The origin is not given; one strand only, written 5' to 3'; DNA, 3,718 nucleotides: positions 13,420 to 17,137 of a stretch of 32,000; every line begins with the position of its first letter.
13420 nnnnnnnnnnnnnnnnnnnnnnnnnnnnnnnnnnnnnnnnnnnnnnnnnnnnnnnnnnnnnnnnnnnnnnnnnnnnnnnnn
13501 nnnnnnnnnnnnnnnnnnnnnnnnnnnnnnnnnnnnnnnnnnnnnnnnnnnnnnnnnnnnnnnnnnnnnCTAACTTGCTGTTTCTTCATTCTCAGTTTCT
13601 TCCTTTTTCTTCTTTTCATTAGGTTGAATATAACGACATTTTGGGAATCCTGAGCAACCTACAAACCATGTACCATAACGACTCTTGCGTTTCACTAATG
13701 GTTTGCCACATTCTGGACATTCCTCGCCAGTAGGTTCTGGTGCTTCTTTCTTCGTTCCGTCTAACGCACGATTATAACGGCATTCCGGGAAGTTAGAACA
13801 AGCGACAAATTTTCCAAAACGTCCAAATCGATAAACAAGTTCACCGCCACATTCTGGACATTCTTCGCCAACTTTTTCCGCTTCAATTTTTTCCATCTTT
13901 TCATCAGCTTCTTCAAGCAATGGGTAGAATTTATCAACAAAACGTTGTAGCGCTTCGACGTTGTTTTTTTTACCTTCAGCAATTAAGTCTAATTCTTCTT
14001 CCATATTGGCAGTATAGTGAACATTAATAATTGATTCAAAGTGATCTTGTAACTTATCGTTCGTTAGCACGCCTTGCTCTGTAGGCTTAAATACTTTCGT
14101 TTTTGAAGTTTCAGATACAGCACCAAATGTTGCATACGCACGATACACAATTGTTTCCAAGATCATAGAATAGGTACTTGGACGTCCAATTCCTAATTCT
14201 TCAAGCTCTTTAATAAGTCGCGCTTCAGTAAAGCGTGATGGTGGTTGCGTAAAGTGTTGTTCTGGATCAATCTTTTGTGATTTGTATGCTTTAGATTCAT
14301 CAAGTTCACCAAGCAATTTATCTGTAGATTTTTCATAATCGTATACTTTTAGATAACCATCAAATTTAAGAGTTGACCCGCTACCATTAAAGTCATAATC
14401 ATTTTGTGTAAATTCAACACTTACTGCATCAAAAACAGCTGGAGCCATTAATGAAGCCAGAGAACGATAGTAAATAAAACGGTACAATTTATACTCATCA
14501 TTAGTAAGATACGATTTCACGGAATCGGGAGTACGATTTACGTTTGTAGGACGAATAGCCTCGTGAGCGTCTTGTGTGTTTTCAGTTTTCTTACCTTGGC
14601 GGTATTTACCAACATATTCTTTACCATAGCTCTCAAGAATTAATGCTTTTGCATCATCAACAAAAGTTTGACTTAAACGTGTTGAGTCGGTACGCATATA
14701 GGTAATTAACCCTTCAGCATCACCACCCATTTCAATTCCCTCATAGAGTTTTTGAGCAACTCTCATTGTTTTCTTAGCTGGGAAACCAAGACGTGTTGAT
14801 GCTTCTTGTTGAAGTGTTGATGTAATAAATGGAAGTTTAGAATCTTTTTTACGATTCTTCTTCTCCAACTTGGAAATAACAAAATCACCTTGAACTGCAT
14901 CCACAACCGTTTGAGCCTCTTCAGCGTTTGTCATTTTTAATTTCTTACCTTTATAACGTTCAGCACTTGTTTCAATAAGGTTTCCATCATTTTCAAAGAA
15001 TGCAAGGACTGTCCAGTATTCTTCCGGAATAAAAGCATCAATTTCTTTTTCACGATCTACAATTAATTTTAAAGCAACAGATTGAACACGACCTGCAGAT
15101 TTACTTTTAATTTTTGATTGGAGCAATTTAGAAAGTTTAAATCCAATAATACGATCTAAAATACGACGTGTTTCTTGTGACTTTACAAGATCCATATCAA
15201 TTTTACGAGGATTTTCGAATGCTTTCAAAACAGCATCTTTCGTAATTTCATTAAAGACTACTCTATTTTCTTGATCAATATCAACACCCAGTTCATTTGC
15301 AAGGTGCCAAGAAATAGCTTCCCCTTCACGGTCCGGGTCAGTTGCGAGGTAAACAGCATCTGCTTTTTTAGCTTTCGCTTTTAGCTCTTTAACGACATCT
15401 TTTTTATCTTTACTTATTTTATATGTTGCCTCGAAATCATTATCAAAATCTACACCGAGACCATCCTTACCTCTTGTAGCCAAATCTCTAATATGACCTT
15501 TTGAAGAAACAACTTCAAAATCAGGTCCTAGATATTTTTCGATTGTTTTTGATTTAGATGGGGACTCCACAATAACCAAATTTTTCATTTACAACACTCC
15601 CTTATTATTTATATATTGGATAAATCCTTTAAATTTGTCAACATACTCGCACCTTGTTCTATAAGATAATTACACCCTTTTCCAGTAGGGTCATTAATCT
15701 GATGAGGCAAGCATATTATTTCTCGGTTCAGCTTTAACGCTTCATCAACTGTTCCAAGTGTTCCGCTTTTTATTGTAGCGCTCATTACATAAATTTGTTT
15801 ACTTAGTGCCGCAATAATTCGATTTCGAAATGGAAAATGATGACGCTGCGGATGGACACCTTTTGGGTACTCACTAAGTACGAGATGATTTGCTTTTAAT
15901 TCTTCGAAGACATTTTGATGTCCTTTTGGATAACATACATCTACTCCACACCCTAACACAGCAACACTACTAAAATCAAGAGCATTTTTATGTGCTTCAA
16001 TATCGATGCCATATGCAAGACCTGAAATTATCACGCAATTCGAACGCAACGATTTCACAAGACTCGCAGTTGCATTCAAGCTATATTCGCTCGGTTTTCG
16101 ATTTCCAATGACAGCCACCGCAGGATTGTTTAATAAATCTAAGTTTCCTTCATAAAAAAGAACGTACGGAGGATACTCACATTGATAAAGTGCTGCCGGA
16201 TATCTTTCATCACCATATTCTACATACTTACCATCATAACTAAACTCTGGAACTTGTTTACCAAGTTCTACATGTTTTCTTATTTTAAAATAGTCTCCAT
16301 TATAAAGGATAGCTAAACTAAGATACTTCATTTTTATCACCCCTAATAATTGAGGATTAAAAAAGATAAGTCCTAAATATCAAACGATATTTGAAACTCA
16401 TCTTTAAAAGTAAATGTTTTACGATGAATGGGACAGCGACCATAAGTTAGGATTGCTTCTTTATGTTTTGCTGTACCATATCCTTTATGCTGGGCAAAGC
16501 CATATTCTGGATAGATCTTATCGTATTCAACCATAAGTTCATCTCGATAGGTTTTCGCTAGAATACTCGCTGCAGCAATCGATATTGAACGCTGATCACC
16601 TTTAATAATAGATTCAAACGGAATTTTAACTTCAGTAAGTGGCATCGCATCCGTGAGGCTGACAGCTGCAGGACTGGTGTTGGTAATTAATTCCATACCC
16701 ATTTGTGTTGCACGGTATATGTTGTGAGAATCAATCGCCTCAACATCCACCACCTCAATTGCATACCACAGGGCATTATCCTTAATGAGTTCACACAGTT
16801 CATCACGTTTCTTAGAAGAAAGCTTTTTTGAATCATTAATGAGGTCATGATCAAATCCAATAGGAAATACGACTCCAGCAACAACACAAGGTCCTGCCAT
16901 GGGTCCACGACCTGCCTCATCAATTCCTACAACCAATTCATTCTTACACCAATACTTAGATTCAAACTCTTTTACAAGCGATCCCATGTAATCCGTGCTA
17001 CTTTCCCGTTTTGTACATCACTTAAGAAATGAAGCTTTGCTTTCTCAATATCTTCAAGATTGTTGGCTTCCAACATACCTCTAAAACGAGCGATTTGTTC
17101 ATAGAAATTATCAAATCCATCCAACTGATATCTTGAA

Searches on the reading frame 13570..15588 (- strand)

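Call 8: search_protein_families(library=pfam, proteins=[window:13570-15588:-], max_evalue=0.01)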
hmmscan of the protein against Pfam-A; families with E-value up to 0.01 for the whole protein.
window:13570-15588:- (672 aa): 5 families
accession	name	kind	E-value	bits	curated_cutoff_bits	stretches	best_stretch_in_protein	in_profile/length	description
PF01131.25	Topoisom_bac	-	8.8e-115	384.4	35.1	1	130-546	2-409/411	DNA topoisomerase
PF01396.24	Zn_ribbon_Top1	-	5.8e-31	106.4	32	2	574-609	1-36/39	Topoisomerase DNA binding C4 zinc finger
PF01751.28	Toprim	-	1.2e-23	83.6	23.1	1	4-115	2-96/96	Toprim domain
PF06906.16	DUF1272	-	0.0014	19.2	25.3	0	572-587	38-54/57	Protein of unknown function (DUF1272)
PF03119.21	DNA_ligase_ZBD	-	0.0046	17.2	25.8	0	623-635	1-12/27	NAD-dependent DNA ligase C4 zinc finger domain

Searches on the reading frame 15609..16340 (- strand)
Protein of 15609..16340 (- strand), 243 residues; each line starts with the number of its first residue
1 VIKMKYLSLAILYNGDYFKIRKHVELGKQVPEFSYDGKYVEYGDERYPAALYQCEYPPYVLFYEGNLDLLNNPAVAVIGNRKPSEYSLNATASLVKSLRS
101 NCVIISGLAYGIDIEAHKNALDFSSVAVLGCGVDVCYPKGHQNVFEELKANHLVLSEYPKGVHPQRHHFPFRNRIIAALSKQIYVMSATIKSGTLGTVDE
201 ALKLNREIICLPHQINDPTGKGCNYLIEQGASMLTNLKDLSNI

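Call 8: search_protein_families(library=pfam, proteins=[window:15609-16340:-], max_evalue=0.01)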
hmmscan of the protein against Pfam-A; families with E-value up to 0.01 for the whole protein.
window:15609-16340:- (243 aa): 1 family
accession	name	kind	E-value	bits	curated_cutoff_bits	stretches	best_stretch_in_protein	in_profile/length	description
PF02481.21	DNA_processg_A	-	7.5e-68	228.3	29.6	1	37-235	7-211/212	DNA recombination-mediator protein A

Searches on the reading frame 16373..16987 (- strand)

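Call 8: search_protein_families(library=pfam, proteins=[window:16373-16987:-], max_evalue=0.01)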
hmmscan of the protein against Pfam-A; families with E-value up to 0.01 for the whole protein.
window:16373-16987:- (204 aa): 1 family
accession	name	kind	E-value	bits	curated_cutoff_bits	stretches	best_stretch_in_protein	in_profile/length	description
PF01351.25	RNase_HII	-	9.8e-35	120.7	25.8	1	20-193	1-197/199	Ribonuclease HII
